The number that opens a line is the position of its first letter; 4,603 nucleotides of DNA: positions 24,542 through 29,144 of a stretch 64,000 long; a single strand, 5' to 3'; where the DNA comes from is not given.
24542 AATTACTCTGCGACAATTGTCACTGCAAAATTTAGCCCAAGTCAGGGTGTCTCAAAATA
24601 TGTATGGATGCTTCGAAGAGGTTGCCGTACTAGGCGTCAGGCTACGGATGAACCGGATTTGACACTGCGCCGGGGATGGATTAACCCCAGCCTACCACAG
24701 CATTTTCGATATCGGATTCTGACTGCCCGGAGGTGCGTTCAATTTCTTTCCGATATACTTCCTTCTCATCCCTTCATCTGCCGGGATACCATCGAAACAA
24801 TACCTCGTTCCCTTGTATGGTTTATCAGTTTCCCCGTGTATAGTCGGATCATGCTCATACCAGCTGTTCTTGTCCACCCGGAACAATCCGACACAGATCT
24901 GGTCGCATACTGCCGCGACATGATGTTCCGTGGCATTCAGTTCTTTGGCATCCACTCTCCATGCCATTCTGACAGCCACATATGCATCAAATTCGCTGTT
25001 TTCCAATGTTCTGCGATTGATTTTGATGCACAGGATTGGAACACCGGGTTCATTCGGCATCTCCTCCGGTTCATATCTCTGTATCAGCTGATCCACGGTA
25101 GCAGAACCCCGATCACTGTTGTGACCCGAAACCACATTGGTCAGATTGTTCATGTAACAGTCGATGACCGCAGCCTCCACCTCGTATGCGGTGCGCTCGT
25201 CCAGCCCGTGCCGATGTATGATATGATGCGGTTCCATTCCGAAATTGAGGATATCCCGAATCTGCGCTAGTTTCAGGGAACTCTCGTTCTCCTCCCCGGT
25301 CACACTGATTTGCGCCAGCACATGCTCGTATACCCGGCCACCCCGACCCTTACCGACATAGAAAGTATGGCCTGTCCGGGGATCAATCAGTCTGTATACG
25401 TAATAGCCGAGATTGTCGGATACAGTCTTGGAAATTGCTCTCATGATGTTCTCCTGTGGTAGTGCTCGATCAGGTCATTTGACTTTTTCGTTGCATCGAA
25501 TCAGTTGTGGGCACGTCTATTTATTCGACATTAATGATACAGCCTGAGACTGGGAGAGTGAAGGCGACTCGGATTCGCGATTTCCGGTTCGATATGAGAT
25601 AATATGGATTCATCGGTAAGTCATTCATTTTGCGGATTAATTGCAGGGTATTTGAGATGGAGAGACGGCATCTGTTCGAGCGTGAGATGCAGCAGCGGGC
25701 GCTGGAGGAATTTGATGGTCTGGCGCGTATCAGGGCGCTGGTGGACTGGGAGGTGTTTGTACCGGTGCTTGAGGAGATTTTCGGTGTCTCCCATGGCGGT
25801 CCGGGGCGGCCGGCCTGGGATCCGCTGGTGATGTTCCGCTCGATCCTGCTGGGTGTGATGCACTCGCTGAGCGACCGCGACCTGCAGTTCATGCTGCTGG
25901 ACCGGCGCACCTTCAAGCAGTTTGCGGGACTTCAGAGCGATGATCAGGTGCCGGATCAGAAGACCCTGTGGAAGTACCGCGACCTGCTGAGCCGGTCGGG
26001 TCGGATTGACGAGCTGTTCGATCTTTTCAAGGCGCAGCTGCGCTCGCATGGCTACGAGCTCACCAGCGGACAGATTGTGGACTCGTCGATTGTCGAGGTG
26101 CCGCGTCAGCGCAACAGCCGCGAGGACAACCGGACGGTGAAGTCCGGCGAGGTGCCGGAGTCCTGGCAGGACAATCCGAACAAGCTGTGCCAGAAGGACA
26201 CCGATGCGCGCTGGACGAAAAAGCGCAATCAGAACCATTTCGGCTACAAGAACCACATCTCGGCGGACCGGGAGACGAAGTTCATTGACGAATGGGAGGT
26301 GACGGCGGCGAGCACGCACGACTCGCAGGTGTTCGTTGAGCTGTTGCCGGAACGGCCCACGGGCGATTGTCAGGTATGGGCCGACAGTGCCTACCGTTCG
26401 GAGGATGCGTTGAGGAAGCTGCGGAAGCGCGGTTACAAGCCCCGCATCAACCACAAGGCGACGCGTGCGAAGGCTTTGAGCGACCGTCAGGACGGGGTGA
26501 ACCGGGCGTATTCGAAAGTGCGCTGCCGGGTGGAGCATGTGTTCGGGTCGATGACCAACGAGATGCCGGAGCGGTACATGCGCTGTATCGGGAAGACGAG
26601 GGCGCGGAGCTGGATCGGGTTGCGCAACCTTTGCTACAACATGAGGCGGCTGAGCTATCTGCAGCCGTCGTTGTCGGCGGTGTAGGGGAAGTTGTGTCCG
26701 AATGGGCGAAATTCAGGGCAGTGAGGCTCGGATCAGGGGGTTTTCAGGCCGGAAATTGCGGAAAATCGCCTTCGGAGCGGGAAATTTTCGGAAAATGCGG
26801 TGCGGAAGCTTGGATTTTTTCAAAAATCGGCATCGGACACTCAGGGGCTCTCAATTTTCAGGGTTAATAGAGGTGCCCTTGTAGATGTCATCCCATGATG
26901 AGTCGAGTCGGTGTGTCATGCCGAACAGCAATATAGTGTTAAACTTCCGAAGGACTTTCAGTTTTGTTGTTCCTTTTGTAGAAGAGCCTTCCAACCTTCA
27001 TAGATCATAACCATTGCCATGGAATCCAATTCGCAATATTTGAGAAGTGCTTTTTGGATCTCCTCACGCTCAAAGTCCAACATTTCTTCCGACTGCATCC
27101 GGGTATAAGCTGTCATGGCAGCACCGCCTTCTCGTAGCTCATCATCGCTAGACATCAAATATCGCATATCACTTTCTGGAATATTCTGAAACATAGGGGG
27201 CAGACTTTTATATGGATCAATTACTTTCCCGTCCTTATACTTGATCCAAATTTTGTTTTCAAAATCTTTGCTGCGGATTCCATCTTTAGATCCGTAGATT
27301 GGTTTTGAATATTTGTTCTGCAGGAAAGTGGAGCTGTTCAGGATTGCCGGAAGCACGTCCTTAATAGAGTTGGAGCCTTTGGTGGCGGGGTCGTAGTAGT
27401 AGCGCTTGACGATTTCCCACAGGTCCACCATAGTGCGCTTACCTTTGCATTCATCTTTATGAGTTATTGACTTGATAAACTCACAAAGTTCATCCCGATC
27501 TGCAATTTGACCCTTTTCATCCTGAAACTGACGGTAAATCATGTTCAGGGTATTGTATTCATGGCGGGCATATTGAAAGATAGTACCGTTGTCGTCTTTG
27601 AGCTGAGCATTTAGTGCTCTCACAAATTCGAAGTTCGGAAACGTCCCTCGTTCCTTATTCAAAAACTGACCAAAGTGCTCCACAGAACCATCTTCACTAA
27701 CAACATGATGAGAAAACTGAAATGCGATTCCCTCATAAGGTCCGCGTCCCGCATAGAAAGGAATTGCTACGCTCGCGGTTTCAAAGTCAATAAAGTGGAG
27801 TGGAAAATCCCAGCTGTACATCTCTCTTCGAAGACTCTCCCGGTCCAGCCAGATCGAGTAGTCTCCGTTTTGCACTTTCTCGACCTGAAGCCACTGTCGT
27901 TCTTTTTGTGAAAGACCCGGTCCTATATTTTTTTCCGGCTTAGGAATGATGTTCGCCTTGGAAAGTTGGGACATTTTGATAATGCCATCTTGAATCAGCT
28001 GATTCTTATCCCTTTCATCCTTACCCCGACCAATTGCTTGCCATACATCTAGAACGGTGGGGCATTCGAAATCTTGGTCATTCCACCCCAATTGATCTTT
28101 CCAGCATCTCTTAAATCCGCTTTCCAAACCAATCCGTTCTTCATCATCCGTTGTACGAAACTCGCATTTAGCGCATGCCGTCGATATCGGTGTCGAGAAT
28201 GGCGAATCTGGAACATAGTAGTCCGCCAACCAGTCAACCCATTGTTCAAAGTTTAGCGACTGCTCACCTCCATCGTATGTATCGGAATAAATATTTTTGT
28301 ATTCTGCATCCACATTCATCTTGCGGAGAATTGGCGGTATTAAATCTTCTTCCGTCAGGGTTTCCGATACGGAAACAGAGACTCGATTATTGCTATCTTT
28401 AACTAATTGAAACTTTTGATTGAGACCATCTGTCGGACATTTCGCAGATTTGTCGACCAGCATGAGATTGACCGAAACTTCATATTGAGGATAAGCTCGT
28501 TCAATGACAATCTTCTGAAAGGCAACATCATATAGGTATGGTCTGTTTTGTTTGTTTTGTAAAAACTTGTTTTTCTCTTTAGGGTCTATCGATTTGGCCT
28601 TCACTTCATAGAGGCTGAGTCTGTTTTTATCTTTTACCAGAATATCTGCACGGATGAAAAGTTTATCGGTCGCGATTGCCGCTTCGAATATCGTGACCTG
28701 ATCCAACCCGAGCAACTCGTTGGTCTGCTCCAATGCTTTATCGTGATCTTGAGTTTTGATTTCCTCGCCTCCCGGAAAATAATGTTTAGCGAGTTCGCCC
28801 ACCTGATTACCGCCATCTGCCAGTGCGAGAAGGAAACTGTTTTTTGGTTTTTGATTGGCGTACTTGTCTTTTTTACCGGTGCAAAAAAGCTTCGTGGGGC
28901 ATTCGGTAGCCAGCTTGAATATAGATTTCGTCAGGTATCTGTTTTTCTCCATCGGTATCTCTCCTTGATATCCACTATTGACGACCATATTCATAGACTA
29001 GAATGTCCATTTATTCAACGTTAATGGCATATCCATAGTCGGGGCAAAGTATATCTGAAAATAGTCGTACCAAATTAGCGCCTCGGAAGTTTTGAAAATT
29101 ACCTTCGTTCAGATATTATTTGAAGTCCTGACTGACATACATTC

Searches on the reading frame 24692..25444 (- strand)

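Call 66: search_protein_families(library=pfam, proteins=[window:24692-25444:-], max_evalue=0.001)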
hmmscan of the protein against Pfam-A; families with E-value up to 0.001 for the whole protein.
window:24692-25444:- (250 aa): 1 family
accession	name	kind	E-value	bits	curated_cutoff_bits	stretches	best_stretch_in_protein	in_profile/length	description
PF22945.2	LEM-3_GIY-YIG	-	7.3e-13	49.2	27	1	27-112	27-112/151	LEM-3-like GIY-YIG domain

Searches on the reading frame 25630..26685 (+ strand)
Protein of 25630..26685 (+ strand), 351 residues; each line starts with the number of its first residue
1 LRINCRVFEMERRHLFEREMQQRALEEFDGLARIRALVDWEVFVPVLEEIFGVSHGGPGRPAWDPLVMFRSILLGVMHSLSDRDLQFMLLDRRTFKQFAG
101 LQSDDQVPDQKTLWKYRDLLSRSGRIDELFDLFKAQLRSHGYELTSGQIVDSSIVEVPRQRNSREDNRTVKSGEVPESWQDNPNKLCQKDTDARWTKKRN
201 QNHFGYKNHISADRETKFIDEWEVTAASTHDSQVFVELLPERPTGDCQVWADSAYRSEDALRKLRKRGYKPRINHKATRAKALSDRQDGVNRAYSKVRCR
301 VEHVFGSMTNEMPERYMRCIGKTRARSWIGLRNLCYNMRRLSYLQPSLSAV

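Call 66: search_protein_families(library=pfam, proteins=[window:25630-26685:+], max_evalue=0.001)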
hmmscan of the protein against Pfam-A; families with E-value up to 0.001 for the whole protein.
window:25630-26685:+ (351 aa): 4 families
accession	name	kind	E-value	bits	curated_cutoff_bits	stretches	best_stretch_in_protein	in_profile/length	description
PF01609.27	DDE_Tnp_1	-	1.2e-23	84.3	23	1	146-338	5-200/200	Transposase DDE domain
PF05598.16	DUF772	-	1.7e-18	66.8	23.1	1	59-131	1-72/74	Transposase domain (DUF772)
PF13359.12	DDE_Tnp_4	-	7.5e-07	29.3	24.8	1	190-309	16-128/158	DDE superfamily endonuclease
PF13751.12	DDE_Tnp_1_6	-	4.7e-05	24.1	25.1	1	265-341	49-124/125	Transposase DDE domain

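Call 78: search_dna_similar(query=window:25657-26682:+, collection=plasmids, mode=protein, max_evalue=1e-20, max_rows=12)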
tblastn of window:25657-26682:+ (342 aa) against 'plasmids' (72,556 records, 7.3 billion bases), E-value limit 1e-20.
Records with a match: 307; places in all: 530; records where one place covers at least 80% of the query: 267.
Best place of each record, by identity: <60% 307.
By first word of the organism name: Pseudosulfitobacter 46; Acetobacter 32; Acinetobacter 22; Klebsiella 19; Gluconobacter 14; Lactococcus 13; Rhizobium 11; Komagataeibacter 9; Novosphingobium 7; Sphingobium 7; and 63 more.
By predicted mobility (MOB-suite, as given by PLSDB): non-mobilizable 147; conjugative 83; mobilizable 77.
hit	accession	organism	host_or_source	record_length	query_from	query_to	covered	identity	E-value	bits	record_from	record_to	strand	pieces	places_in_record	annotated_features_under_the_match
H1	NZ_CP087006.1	Pseudosulfitobacter pseudonitzschiae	Skeletonema costatum,The surface ...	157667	20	336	93%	47.4%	2e-71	295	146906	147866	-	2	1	none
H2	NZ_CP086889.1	Pseudosulfitobacter pseudonitzschiae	Skeletonema costatum,The surface ...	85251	20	336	93%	47.4%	5e-88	295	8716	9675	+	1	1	IS5 family transposase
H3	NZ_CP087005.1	Pseudosulfitobacter pseudonitzschiae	Skeletonema costatum,The surface ...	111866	20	336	93%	47.4%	5e-88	295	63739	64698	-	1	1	IS5 family transposase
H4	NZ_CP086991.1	Pseudosulfitobacter pseudonitzschiae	Skeletonema costatum,The surface ...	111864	20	336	93%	47.4%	5e-88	295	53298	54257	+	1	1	IS5 family transposase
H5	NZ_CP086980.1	Pseudosulfitobacter pseudonitzschiae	Skeletonema costatum,The surface ...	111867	20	336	93%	47.4%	5e-88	295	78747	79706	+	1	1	IS5 family transposase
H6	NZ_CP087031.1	Pseudosulfitobacter pseudonitzschiae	Mediolabrus comicus,The surface ...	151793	20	336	93%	47.4%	5e-88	295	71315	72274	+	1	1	IS5 family transposase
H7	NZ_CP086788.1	Pseudosulfitobacter pseudonitzschiae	Thalassiosira tenera,The surface ...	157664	20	336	93%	47.4%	5e-88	295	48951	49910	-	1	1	IS5 family transposase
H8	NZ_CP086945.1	Pseudosulfitobacter pseudonitzschiae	Skeletonema costatum,The surface ...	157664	20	336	93%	47.4%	5e-88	295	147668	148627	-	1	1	IS5 family transposase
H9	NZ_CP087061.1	Pseudosulfitobacter pseudonitzschiae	Mediolabrus comicus,The surface ...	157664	20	336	93%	47.4%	5e-88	295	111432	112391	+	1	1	IS5 family transposase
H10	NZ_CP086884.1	Pseudosulfitobacter pseudonitzschiae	Skeletonema costatum,The surface ...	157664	20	336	93%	47.4%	5e-88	295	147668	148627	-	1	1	IS5 family transposase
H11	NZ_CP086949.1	Pseudosulfitobacter pseudonitzschiae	Skeletonema costatum,The surface ...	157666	20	336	93%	47.4%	5e-88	295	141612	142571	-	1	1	IS5 family transposase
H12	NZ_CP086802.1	Pseudosulfitobacter pseudonitzschiae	Thalassiosira tenera,The surface ...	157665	20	336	93%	47.4%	5e-88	295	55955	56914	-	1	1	IS5 family transposase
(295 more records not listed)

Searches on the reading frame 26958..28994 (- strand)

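Call 66: search_protein_families(library=pfam, proteins=[window:26958-28994:-], max_evalue=0.001)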
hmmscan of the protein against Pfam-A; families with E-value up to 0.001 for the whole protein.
window:26958-28994:- (678 aa): 1 family
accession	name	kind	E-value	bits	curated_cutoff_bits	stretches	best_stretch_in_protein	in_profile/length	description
PF11074.14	DUF2779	-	6e-24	85.1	23.3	1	400-543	1-126/126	Domain of unknown function(DUF2779)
